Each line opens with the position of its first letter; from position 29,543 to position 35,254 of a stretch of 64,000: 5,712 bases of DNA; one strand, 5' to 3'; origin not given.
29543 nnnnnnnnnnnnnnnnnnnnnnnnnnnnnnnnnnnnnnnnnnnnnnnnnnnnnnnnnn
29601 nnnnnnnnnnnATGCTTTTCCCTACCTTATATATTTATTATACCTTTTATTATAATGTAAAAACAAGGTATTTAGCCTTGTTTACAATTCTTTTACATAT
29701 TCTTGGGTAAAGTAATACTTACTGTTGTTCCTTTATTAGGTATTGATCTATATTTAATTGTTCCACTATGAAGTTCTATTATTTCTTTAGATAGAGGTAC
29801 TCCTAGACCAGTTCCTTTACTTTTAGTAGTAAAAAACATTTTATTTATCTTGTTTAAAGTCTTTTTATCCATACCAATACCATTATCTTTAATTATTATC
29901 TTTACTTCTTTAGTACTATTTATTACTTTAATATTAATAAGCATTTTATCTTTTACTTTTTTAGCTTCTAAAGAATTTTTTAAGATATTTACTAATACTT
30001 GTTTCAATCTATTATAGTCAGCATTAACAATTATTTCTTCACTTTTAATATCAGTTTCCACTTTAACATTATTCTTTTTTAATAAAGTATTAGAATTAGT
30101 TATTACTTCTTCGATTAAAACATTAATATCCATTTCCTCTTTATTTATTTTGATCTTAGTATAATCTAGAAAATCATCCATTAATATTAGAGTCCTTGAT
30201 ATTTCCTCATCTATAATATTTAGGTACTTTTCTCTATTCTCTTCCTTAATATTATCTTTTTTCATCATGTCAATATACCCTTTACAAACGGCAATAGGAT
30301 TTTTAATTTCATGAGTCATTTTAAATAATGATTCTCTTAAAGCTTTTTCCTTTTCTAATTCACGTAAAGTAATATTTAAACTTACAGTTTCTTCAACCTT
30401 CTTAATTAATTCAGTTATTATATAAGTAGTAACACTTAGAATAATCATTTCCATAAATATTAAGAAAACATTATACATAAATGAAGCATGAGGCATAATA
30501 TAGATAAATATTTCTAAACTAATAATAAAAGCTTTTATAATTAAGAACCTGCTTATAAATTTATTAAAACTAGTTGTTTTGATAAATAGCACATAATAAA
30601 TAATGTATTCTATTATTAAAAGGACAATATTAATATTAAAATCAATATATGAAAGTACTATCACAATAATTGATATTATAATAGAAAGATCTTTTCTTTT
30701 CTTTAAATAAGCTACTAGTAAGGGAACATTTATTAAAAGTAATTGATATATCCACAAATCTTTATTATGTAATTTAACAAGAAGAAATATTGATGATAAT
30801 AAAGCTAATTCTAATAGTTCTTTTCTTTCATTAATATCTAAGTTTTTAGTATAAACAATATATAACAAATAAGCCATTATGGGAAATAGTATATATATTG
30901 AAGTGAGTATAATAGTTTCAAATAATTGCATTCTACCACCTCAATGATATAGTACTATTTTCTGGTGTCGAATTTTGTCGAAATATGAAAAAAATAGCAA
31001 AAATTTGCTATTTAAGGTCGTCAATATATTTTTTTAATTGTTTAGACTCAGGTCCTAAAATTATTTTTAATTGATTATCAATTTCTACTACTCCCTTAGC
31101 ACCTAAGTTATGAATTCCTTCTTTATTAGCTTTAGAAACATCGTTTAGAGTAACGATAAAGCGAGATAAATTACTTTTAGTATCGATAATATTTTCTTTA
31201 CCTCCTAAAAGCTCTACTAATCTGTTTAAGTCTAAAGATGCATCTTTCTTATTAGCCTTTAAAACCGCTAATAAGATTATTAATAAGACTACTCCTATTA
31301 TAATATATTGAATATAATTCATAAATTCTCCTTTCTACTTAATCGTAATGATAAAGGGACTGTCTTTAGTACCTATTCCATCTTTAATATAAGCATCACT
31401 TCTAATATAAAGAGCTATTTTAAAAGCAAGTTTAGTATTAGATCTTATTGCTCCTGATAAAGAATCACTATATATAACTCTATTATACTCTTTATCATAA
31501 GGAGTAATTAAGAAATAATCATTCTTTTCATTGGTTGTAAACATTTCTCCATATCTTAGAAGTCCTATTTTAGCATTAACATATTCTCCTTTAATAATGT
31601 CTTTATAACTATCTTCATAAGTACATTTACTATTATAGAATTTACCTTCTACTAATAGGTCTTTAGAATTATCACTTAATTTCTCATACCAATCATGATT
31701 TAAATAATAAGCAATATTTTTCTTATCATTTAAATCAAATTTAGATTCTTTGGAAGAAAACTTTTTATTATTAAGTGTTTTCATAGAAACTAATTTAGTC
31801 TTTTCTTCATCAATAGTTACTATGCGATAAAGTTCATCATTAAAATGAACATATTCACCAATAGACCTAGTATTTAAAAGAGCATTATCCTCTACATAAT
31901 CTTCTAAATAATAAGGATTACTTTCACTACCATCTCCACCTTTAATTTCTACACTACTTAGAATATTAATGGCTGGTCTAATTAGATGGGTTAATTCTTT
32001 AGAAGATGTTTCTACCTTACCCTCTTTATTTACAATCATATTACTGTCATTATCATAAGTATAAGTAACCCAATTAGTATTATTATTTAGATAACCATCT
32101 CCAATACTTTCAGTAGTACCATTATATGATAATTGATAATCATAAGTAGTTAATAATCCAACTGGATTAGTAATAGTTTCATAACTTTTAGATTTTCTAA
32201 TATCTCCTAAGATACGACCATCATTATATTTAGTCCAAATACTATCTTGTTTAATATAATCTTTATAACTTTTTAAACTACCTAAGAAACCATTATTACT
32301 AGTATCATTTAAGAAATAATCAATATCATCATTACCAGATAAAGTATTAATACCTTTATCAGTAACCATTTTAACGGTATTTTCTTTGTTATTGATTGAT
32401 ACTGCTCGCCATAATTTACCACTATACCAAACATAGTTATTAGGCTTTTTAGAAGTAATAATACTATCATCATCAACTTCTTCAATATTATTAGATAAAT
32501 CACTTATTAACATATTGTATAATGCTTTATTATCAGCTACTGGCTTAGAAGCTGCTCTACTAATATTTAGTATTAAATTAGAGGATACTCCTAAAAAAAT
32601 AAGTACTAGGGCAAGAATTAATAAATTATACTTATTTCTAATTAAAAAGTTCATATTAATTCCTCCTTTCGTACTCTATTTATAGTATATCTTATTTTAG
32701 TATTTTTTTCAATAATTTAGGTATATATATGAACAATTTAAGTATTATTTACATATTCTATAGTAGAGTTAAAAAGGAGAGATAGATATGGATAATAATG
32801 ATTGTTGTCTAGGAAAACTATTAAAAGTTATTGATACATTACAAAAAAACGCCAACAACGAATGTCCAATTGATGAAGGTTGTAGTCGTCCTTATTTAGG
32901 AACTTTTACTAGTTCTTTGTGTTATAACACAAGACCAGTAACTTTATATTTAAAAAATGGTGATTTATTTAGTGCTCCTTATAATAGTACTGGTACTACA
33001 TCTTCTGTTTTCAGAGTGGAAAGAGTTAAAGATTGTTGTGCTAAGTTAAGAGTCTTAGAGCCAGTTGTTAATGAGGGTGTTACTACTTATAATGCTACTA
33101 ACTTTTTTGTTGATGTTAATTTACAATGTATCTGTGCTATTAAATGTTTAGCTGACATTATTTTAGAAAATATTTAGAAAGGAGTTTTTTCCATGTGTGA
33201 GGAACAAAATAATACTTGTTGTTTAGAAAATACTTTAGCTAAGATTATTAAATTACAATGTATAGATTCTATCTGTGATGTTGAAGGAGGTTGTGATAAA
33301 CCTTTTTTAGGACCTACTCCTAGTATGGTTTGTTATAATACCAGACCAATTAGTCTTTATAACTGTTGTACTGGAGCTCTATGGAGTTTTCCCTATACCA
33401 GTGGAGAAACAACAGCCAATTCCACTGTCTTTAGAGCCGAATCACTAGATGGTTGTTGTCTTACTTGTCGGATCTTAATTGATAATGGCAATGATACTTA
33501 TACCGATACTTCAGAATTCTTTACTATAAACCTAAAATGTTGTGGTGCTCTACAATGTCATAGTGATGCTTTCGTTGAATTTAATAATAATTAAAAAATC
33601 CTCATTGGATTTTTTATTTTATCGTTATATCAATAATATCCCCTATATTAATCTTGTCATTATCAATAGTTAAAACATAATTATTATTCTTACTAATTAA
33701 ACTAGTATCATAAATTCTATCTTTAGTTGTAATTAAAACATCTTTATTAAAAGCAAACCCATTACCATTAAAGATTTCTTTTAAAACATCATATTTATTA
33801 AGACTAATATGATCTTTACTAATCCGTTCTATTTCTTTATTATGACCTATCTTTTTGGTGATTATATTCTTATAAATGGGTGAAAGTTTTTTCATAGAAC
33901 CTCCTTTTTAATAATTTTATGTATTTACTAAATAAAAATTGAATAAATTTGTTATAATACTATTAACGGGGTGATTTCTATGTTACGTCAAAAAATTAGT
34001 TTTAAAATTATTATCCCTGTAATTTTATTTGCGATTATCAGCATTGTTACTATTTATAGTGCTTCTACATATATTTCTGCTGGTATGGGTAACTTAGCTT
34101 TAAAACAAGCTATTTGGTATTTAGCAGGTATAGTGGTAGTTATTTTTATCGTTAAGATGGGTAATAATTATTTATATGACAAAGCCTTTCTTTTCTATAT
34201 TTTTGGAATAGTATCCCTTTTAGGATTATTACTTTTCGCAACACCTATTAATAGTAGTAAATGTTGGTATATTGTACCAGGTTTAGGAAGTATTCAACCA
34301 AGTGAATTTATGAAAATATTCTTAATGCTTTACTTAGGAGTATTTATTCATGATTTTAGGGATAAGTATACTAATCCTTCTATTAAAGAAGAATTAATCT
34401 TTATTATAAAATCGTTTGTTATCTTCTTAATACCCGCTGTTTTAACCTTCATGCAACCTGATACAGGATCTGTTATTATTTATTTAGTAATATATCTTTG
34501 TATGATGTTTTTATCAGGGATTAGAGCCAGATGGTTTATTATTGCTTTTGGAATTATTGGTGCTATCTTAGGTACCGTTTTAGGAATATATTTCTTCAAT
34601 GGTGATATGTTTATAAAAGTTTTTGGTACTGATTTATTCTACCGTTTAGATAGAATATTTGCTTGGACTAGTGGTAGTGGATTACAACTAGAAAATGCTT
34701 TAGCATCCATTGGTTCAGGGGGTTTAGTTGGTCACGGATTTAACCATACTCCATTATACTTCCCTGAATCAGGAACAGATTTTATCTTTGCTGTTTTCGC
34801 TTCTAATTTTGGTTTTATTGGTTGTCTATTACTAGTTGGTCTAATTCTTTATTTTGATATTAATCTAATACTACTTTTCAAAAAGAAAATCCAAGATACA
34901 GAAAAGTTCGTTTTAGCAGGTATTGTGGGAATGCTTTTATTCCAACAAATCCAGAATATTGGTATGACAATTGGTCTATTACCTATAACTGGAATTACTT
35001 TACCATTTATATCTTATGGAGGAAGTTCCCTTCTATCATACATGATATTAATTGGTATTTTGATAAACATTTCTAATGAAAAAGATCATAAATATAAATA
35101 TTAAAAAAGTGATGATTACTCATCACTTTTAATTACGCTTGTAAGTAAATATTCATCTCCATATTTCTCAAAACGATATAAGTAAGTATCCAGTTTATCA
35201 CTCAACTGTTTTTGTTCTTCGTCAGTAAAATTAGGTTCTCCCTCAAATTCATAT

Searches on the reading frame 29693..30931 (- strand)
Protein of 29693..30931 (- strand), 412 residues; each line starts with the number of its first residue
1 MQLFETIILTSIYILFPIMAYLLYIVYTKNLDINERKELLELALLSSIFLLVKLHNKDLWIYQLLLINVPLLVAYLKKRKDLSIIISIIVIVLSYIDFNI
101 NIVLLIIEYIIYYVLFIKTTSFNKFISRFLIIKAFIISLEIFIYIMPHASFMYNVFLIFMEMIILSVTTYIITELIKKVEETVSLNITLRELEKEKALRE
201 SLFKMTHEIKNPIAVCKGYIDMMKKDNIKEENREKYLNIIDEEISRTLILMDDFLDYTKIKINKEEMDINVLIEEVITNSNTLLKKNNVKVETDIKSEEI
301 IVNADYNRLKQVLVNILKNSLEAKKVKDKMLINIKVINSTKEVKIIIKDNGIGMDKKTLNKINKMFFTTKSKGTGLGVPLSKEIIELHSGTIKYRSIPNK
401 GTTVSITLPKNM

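Call 11: find_encoding_contigs(protein=window:29693-30931:-, flank=10000, max_places=1)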
Protein window:29693-30931:- (412 aa): 5 contigs read that carry it; 1 place shown.
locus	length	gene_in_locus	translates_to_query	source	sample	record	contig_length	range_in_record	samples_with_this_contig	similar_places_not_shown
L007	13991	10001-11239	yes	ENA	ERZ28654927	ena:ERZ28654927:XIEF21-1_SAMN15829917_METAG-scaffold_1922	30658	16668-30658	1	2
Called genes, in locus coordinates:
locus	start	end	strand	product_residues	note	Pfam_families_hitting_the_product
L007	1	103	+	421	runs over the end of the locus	PF05193:Peptidase_M16_C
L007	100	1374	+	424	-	PF00675:Peptidase_M16, PF05193:Peptidase_M16_C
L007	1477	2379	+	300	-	-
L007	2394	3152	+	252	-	PF00106:adh_short, PF01370:Epimerase (weak), PF08659:KR, PF13460:NAD_binding_10 (weak), PF13561:adh_short_C2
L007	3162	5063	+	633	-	PF07963:N_methyl (weak)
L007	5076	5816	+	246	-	-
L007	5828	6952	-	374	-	PF01098:FTSW_RODA_SPOVE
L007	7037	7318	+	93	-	-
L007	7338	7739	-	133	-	-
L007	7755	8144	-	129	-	PF10612:Spore-coat_CotZ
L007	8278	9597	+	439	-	-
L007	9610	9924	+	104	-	PF00367:PTS_EIIB (weak)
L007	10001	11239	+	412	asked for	PF00512:HisKA, PF02518:HATPase_c, PF13589:HATPase_c_3 (weak)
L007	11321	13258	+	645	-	PF03382:DUF285, PF24547:DUF7601 (weak)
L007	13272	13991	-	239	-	?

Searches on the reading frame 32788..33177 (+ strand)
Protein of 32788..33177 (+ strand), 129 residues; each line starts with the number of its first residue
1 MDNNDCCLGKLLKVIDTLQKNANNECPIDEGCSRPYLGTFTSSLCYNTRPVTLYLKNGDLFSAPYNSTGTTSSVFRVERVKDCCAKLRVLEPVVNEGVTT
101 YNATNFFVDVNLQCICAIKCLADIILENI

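Call 26: search_protein_families(library=pfam, proteins=[window:32788-33177:+], max_evalue=0.001)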
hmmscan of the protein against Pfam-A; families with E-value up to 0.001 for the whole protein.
window:32788-33177:+ (129 aa): 1 family
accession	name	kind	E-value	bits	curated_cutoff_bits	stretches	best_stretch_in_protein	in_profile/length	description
PF10612.14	Spore-coat_CotZ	-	1.3e-16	61.6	24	1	4-123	9-159/159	Spore coat protein Z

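Call 63: search_protein_families(library=ncbifam, proteins=[window:32788-33177:+], max_evalue=0.00001)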
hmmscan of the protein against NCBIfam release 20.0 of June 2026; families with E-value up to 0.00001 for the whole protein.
window:32788-33177:+ (129 aa): 0 families

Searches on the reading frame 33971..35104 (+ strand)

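Call 63: search_protein_families(library=ncbifam, proteins=[window:33971-35104:+], max_evalue=0.00001)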
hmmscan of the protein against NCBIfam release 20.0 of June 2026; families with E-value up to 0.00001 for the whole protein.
window:33971-35104:+ (377 aa): 6 families
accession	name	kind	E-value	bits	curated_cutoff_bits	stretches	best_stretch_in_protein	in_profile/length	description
TIGR02210.1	rodA_shape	equivalog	3.6e-69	233.6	336.7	1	13-371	4-356/357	rod shape-determining protein RodA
TIGR02614.1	ftsW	equivalog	4.2e-61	207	337.5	1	13-370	4-356/357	putative lipid II flippase FtsW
NF037961.1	RodA_shape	subfamily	2e-43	149.3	150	2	236-372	272-412/415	rod shape-determining protein RodA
TIGR02615.1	spoVE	exception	2.4e-40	139.1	448.8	1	11-368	2-353/354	stage V sporulation protein E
NF008060.0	PRK10794.1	equivalog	5.9e-36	124.2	590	1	9-370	16-362/370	peptidoglycan glycosyltransferase MrdB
NF008042.0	PRK10774.1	equivalog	1.4e-34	119.8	493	1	18-370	44-391/405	cell division protein FtsW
